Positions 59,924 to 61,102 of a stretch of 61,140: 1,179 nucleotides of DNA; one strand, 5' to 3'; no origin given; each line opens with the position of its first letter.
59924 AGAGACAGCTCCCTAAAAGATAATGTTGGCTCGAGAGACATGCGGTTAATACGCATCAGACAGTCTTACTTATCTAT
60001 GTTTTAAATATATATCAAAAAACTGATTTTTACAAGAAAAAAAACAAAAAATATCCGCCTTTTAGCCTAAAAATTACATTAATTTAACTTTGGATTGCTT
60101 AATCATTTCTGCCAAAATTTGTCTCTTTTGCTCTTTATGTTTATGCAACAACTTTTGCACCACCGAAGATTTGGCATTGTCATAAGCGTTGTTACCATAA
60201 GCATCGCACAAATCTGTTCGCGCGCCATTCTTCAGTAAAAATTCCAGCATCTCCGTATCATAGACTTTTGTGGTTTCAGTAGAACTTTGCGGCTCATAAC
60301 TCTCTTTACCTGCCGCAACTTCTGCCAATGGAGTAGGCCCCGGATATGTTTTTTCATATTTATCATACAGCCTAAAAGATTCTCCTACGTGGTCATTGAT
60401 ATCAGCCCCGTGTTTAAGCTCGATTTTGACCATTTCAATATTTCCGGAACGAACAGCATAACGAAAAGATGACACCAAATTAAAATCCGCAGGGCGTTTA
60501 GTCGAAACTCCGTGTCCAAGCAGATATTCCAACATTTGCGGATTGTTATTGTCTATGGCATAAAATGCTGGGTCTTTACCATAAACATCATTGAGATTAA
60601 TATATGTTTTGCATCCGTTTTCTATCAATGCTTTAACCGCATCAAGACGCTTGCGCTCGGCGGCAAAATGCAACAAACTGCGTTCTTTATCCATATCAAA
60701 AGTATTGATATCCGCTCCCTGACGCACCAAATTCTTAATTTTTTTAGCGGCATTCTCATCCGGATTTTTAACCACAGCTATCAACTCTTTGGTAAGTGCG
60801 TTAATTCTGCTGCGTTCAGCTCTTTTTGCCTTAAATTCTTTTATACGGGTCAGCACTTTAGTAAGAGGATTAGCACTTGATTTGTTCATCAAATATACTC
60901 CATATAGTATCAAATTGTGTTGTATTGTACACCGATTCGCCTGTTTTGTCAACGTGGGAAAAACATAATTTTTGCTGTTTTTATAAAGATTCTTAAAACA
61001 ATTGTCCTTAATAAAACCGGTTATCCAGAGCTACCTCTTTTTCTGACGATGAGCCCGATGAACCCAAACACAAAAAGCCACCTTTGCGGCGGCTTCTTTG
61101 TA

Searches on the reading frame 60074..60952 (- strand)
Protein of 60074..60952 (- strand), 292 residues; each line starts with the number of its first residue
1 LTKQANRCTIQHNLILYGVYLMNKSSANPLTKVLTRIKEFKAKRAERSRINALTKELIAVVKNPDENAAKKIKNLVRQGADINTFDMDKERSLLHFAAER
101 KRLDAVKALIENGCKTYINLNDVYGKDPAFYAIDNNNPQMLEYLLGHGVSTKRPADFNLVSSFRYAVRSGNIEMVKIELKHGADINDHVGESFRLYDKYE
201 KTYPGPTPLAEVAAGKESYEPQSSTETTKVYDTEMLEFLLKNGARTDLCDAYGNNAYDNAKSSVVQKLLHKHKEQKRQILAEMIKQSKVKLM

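Call 21: search_protein_families(library=pfam, proteins=[window:60074-60952:-], max_evalue=0.001)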
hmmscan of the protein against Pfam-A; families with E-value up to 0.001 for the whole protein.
window:60074-60952:- (292 aa): 5 families
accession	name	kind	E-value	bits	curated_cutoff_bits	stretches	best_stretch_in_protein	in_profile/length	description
PF12796.13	Ank_2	-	5.8e-18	65.7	27.3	1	69-150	10-85/90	Ankyrin repeats (3 copies)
PF13606.12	Ank_3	-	1.1e-17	62.4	22.3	0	91-115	3-27/30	Ankyrin repeat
PF13857.12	Ank_5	-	8.6e-15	55.1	27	0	75-114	1-40/56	Ankyrin repeats (many copies)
PF00023.36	Ank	-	7.5e-14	51.5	21.1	0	91-115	3-27/33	Ankyrin repeat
PF13637.12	Ank_4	-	1.1e-12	48.2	22.7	1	94-145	1-50/50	Ankyrin repeats (many copies)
